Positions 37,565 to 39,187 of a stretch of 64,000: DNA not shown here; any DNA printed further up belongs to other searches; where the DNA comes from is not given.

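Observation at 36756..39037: Carbamate kinase translationally coupled to a COG2403 / cPGS-like P-loop NTPase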

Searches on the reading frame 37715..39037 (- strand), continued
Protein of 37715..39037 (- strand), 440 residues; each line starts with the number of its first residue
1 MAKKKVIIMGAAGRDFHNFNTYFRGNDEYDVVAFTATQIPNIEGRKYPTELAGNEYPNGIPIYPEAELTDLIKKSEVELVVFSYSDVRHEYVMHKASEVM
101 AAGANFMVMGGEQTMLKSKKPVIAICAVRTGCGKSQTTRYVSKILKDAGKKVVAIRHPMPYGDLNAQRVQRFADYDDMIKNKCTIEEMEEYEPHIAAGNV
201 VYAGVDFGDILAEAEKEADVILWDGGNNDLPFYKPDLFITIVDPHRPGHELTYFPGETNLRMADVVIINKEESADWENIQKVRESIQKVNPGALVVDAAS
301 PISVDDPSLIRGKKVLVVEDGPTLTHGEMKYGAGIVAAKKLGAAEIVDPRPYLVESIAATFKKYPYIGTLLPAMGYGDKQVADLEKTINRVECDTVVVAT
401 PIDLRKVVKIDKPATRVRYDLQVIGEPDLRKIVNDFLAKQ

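Call 47: list_cluster_members(proteins=[P0121, P0122, P0123, P0125, P0129, P0136, P0143, P0165, P0170, P0176])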
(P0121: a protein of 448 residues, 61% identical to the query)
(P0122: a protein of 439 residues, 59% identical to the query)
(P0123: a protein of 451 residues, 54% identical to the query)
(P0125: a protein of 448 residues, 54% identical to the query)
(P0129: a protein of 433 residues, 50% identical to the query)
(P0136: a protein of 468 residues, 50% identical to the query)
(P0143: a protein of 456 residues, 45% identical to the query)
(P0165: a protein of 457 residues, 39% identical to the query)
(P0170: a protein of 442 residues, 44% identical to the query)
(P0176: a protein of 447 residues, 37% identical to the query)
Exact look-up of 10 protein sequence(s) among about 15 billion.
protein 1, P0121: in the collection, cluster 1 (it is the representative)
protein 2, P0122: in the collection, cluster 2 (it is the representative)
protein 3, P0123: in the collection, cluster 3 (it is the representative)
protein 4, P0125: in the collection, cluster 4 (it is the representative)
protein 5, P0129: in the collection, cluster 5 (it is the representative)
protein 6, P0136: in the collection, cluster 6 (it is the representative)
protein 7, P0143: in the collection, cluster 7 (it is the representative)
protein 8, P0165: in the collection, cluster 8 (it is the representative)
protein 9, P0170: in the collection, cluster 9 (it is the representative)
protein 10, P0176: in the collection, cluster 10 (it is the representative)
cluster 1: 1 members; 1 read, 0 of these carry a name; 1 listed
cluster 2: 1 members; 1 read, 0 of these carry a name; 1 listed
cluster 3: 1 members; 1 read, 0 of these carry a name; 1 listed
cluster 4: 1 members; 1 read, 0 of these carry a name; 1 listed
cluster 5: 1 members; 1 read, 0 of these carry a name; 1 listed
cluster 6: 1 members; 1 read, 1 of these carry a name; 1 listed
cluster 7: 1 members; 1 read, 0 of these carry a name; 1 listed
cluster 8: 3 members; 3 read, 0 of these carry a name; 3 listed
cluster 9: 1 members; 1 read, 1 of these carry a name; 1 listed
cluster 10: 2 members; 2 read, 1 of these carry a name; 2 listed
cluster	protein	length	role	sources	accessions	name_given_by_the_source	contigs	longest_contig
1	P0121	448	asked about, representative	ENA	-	-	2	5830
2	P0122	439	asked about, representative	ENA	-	-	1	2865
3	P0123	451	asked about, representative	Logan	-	-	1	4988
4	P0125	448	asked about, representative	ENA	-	-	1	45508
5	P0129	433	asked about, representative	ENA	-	-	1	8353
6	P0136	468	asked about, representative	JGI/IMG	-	predicted GTPase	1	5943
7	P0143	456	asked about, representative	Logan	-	-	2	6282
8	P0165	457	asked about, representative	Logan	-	-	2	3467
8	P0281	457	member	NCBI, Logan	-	-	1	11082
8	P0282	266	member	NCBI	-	-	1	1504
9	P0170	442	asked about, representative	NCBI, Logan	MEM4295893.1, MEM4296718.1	MAG: hypothetical protein QXS91_03750 [Candidatus Anstonellales archaeon]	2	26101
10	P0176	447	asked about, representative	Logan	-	-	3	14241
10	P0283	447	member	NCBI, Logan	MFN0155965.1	MAG: GTPase [Gaiella sp.]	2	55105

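Call 48: fold_search(model_id=the predicted structure, library=pdb)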
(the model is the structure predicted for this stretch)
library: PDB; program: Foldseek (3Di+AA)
matches with E <= 10: 1196; with E <= 0.001: 18
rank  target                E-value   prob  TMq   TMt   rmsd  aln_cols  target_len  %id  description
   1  8oru_AAA              1.1e-17  1.00  0.44  0.43  15.8       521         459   17  cyclic 2,3-diphosphoglycerate synthetase from the hyperthermophilic archaeon Methanothermus fervidus bound to 2,3-di (released 2023-12-06)
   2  8ork                  2.9e-16  1.00  0.43  0.42  16.7       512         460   17  cyclic 2,3-diphosphoglycerate synthetase from the hyperthermophilic archaeon Methanothermus fervidus (released 2023-12-06)
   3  4lkv_B                1.6e-09  1.00  0.45  0.61   7.4       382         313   14  Determinants of lipid substrate and membrane binding for the tetraacyldisaccharide-1-phosphate 4 -kinase LpxK (released 2014-07-09)
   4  4ehx                  8.0e-09  1.00  0.47  0.64   6.7       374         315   14  Crystal structure of LpxK from Aquifex aeolicus at 1.9 angstrom resolution (released 2012-08-29)
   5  4ehw                  3.0e-08  1.00  0.48  0.66   6.5       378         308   14  Crystal structure of LpxK from Aquifex aeolicus at 2.3 angstrom resolution (released 2012-08-29)
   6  4itn                  3.0e-08  1.00  0.47  0.63   6.8       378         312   13  Crystal structure of "compact P-loop" LpxK from Aquifex aeolicus in complex with chloride at 2.2 angstrom resolution (released 2013-04-03)
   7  4ehy                  3.9e-08  1.00  0.49  0.67   5.7       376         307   14  Crystal structure of LpxK from Aquifex aeolicus in complex with ADP/Mg2+ at 2.2 angstrom resolution (released 2012-08-29)
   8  4lkv_C                5.3e-08  1.00  0.50  0.67   6.0       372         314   14  Determinants of lipid substrate and membrane binding for the tetraacyldisaccharide-1-phosphate 4 -kinase LpxK (released 2014-07-09)
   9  2obn_A                3.5e-05  1.00  0.24  0.29  16.7       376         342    9  Crystal structure of a duf1611 family protein (ava_3511) from anabaena variabilis atcc 29413 at 2.30 A resolution (released 2007-01-16)
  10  2obn_C                1.1e-04  1.00  0.23  0.29  17.2       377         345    9  Crystal structure of a duf1611 family protein (ava_3511) from anabaena variabilis atcc 29413 at 2.30 A resolution (released 2007-01-16)
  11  2g0t_A                1.1e-04  1.00  0.20  0.26  16.9       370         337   10  Crystal structure of a putative nucleotide binding protein (tm0796) from Thermotoga maritima at 2.67 A resolution (released 2006-02-28)
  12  2obn_B                1.2e-04  1.00  0.24  0.29  16.6       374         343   10  Crystal structure of a duf1611 family protein (ava_3511) from anabaena variabilis atcc 29413 at 2.30 A resolution (released 2007-01-16)
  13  2obn_D                1.2e-04  1.00  0.23  0.28  16.5       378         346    9  Crystal structure of a duf1611 family protein (ava_3511) from anabaena variabilis atcc 29413 at 2.30 A resolution (released 2007-01-16)
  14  2g0t_B                1.5e-04  1.00  0.20  0.26  16.8       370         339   11  Crystal structure of a putative nucleotide binding protein (tm0796) from Thermotoga maritima at 2.67 A resolution (released 2006-02-28)
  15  2hf8_A                3.6e-04  1.00  0.28  0.54   4.8       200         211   18  Crystal structure of HypB from Methanocaldococcus jannaschii in the triphosphate form, in complex with zinc (released 2006-07-04)
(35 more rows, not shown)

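Call 53: find_homologous_proteins(query=L048:5334-6641:+, max_evalue=0.00001)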
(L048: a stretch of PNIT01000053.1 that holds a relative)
Query L048:5334-6641:+ (436 aa): 8000 proteins with E <= 0.00001 among 8000 candidates; the best 120 are listed.
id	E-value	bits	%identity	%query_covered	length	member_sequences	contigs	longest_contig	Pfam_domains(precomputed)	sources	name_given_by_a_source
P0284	8.6e-292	985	100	100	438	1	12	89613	-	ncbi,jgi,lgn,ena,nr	ncbi:MAG: cyclic 2,3-diphosphoglycerate synthase [Thermoplasmata archaeon]|jgi:predicted GTPase|nr:G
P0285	2.1e-291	984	100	100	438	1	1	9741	-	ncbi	ncbi:MAG: cyclic 2,3-diphosphoglycerate synthase [Thermoplasmata archaeon]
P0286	1.5e-282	955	94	100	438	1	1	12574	-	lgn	-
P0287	8.9e-277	936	93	100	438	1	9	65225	-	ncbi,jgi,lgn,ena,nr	ncbi:MAG: GTPase [Thermoplasmata archaeon]|jgi:predicted GTPase|nr:GTPase [Thermoplasmata archaeon]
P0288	3.1e-276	934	92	100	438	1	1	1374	-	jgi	jgi:predicted GTPase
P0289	3.7e-276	934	92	100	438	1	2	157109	-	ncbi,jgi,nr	ncbi:MAG: cyclic 2,3-diphosphoglycerate synthase [Thermoplasmata archaeon]|nr:GTPase [Euryarchaeota 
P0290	7.1e-276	933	92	100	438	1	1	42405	-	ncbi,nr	ncbi:MAG: GTPase [Euryarchaeota archaeon]|nr:GTPase [Euryarchaeota archaeon]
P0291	1.1e-275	932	92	100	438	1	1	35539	-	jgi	jgi:predicted GTPase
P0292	8.2e-275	929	92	100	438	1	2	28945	-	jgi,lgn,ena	jgi:predicted GTPase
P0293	1.3e-274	929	92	100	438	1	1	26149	-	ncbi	ncbi:MAG: cyclic 2,3-diphosphoglycerate synthase [Thermoplasmata archaeon]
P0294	5.4e-272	920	92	100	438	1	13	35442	-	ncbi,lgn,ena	ncbi:MAG: cyclic 2,3-diphosphoglycerate synthase [Thermoplasmata archaeon]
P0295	5.5e-272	920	92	100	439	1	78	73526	-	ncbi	ncbi:MAG: cyclic 2,3-diphosphoglycerate synthase [Thermoplasmata archaeon]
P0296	1.2e-271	919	92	100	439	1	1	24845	-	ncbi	ncbi:MAG: cyclic 2,3-diphosphoglycerate synthase [Thermoplasmata archaeon]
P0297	6.4e-271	917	92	100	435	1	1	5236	-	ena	-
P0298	2.7e-270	915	92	100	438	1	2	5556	-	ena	-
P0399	2.9e-216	737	73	99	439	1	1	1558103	-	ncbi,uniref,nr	ncbi:cyclic 2,3-diphosphoglycerate synthase [Caldisericum exile]|uniref:GTPase n=1 Tax=Caldisericum 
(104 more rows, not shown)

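Call 55: find_homologous_proteins(query=P0144, max_evalue=0.00001)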
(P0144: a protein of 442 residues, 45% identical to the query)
Query P0144 (442 aa): 7847 proteins with E <= 0.00001 among 8000 candidates; the best 120 are listed.
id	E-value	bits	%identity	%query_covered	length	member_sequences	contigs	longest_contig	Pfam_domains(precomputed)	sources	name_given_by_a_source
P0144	4.4e-287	970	100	100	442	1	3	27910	PF10609.16,PF01656.30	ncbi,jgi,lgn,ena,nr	ncbi:MAG: GTPase [Crenarchaeota archaeon]|nr:GTPase [Thermoproteota archaeon]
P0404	2.7e-218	743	74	100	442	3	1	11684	PF01656.30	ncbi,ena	-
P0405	9.0e-165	567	59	99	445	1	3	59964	-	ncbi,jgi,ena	-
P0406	2.1e-164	566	60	95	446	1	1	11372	-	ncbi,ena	-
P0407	2.0e-163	562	58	98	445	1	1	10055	-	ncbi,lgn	ncbi:MAG: cyclic 2,3-diphosphoglycerate synthase [Pyrodictiaceae archaeon]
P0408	3.0e-163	562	59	99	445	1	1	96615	-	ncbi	-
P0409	3.2e-163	562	58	98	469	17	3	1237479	-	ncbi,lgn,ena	-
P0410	4.8e-162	558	58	98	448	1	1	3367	-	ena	-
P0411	6.8e-162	557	58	98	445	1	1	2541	-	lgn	-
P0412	1.0e-161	557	57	98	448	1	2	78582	-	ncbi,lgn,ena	-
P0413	2.2e-161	556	59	98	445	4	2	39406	-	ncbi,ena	-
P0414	3.7e-161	555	59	98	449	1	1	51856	-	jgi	jgi:predicted GTPase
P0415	5.6e-161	554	57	98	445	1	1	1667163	-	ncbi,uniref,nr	ncbi:cyclic 2,3-diphosphoglycerate synthase [Hyperthermus butylicus]|uniref:Universally conserved pr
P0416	2.5e-160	552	59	98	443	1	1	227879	-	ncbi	-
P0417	3.5e-160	552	59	98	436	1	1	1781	-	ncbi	-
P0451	7.6e-156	537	56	96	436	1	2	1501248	-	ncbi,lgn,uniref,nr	ncbi:GTPase [Pyrodictium occultum]|uniref:GTPase n=1 Tax=Pyrodictium occultum TaxID=2309 RepID=A0A0V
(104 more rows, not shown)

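Call 56: find_encoding_contigs(protein=P0001, flank=10000, max_places=3)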
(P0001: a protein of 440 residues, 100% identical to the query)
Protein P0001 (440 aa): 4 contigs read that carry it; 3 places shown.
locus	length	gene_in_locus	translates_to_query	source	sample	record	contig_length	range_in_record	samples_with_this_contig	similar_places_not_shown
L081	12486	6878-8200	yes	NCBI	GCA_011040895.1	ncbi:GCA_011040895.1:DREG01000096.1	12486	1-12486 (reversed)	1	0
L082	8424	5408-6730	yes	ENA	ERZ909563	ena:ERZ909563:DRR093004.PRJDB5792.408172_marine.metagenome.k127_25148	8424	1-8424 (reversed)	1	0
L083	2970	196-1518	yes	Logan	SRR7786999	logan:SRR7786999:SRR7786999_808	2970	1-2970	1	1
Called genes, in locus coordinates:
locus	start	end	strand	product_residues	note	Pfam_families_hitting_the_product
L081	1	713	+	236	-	PF08478:POTRA_1, PF03799:FtsQ_DivIB_C (weak)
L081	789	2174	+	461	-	PF11104:PilM_2 (faint), PF14450:FtsA, PF02491:SHS2_FTSA, PF06723:MreB_Mbl, PF06277:EutA (weak), PF14450:FtsA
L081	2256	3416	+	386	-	PF00091:Tubulin, PF12327:FtsZ_C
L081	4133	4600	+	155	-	-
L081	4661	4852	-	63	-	PF00830:Ribosomal_L28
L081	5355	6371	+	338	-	PF01207:Dus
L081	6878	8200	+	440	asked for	-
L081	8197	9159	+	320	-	PF00696:AA_kinase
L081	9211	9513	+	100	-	PF01909:NTP_transf_2, PF18765:Polbeta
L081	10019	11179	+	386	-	PF08442:ATP-grasp_2, PF13549:ATP-grasp_5, PF24948:Citrate_synth_N, PF00549:Ligase_CoA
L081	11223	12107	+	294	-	PF02629:CoA_binding, PF13607:Succ_CoA_lig, PF00549:Ligase_CoA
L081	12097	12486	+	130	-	?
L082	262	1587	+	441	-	PF00083:Sugar_tr (faint), PF07690:MFS_1, PF12832:MFS_1_like (faint), PF07690:MFS_1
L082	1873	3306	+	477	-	PF01636:APH, PF22740:PapZ_C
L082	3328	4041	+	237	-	PF00483:NTP_transferase, PF12804:NTP_transf_3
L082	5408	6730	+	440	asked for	-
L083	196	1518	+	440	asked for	-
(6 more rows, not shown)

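Call 64: search_protein_families(library=pfam, proteins=[P0126, P0130, P0139, P0223, P0151, P0268, P0250], max_evalue=0.001)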
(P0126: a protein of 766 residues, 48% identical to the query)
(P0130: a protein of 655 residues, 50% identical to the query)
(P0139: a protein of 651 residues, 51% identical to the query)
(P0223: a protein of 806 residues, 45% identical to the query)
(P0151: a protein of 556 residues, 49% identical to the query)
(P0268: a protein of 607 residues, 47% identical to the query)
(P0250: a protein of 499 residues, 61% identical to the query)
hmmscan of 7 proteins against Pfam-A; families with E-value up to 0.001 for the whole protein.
P0126 (766 aa): 2 families
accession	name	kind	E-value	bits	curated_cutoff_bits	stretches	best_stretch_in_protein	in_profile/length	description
PF00696.33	AA_kinase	-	1.1e-21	78.1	24.9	1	3-292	2-234/234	Amino acid kinase family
PF02606.20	LpxK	-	0.00016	21.3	27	1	445-586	37-177/328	Tetraacyldisaccharide-1-P 4'-kinase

P0130 (655 aa): 0 families

P0139 (651 aa): 0 families

P0223 (806 aa): 3 families
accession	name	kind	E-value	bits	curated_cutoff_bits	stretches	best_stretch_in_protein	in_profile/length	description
PF14528.11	LAGLIDADG_3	-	1.5e-14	54.4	22.5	1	117-196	2-82/82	LAGLIDADG-like domain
PF14890.11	Intein_splicing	-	1.5e-12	48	35.8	1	144-501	22-155/155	Intein splicing domain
PF01381.28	HTH_3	-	2.6e-05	24.6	23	0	248-280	17-49/55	Helix-turn-helix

P0151 (556 aa): 0 families

P0268 (607 aa): 0 families

P0250 (499 aa): 0 families

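Call 67: list_cluster_members(proteins=[P0126, P0223, P0415, P0399, P0451, P0130, P0139])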
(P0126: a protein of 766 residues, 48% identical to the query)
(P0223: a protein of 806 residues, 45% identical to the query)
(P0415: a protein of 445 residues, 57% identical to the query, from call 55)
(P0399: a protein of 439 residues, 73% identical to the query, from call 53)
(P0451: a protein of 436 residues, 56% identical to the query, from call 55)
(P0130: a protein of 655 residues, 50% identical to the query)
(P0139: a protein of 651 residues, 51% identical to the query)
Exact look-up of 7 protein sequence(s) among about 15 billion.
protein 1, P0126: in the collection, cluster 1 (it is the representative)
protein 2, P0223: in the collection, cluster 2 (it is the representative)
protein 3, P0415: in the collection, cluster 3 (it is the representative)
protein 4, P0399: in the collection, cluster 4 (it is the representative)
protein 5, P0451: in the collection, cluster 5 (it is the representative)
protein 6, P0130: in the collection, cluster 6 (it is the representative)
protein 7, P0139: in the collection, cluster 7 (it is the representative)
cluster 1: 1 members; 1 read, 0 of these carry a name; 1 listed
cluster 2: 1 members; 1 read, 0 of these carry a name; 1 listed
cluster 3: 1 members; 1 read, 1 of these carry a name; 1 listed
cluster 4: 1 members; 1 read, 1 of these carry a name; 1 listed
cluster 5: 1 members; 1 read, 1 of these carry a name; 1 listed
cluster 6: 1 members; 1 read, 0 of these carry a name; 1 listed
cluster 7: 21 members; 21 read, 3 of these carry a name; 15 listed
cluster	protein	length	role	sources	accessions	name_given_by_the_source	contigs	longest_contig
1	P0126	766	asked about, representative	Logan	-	-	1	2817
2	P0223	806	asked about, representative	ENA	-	-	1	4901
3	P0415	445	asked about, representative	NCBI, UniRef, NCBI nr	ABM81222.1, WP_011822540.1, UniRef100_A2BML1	cyclic 2,3-diphosphoglycerate synthase [Hyperthermus butylicus] | Universally conserved protein n=1 Tax=Hyperthermus butylicus (strain DSM 5456 / JCM 9403 ...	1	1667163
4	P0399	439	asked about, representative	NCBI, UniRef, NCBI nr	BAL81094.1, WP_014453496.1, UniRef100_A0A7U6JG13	cyclic 2,3-diphosphoglycerate synthase [Caldisericum exile] | GTPase n=1 Tax=Caldisericum exile (strain DSM 21853 / NBRC 104410 / AZM16c01) ...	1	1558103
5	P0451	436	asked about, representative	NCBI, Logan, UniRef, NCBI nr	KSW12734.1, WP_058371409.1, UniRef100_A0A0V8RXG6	GTPase [Pyrodictium occultum] | GTPase n=1 Tax=Pyrodictium occultum TaxID=2309 RepID=A0A0V8RXG6_PYROC | cyclic 2,3-diphosphoglycerate synthase [Pyrodictium occultum]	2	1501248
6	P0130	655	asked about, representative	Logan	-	-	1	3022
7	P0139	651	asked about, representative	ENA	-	-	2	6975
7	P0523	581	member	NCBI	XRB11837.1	hypothetical protein RI054_03g16700 [Pseudoscourfieldia marina]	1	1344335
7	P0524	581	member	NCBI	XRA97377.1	GTPase [Pycnococcus provasolii]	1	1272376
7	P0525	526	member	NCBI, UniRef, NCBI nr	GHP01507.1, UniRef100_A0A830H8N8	hypothetical protein PPROV_000026300 [Pycnococcus provasolii] | CobW/HypB/UreG nucleotide-binding domain-containing protein n=1 Tax=Pycnococcus ...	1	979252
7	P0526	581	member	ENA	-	-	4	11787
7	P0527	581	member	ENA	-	-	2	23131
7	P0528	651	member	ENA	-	-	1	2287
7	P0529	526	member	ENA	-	-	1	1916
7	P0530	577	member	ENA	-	-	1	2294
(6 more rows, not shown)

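Call 73: find_encoding_contigs(protein=P0007, flank=10000, max_places=2)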
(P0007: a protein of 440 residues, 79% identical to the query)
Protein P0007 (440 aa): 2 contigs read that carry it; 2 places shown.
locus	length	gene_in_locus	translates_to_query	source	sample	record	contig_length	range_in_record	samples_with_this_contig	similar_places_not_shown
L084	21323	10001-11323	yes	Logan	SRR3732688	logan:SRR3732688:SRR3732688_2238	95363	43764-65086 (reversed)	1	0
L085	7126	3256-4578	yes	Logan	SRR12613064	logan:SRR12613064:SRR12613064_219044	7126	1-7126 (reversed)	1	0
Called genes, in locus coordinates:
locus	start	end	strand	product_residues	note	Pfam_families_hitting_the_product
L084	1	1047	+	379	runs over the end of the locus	PF03033:Glyco_transf_28, PF00534:Glycos_transf_1 (weak), PF04101:Glyco_tran_28_C, PF13692:Glyco_trans_1_4 (weak)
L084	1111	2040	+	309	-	PF01565:FAD_binding_4, PF02873:MurB_C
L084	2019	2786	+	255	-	PF08478:POTRA_1, PF03799:FtsQ_DivIB_C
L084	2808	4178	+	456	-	PF11104:PilM_2 (faint), PF14450:FtsA, PF02491:SHS2_FTSA, PF06723:MreB_Mbl, PF06277:EutA (weak), PF14450:FtsA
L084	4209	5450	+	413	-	PF00091:Tubulin, PF12327:FtsZ_C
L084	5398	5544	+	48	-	-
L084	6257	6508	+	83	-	-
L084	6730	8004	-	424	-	PF24217:DUF7436 (faint), PF13091:PLDc_2, PF00614:PLDc (weak), PF13918:PLDc_3 (weak), PF13091:PLDc_2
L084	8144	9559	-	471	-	PF03446:NAD_binding_2, PF03807:F420_oxidored (weak), PF00393:6PGD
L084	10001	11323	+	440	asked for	PF02492:cobW (faint)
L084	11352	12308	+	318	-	PF00696:AA_kinase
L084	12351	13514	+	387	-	PF08442:ATP-grasp_2, PF13549:ATP-grasp_5, PF24948:Citrate_synth_N, PF00549:Ligase_CoA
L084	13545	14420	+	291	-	PF02629:CoA_binding, PF13380:CoA_binding_2 (weak), PF13607:Succ_CoA_lig, PF00549:Ligase_CoA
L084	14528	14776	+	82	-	PF13183:Fer4_8 (faint), PF13484:Fer4_16 (faint), PF14697:Fer4_21 (faint), PF12797:Fer4_2 (faint), PF13237:Fer4_10 (weak), PF12838:Fer4_7, PF13187:Fer4_9, PF00037:Fer4 (weak), +2 more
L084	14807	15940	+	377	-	PF01855:POR_N, PF02780:Transketolase_C (weak), PF17147:PFOR_II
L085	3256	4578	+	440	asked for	PF02492:cobW (faint)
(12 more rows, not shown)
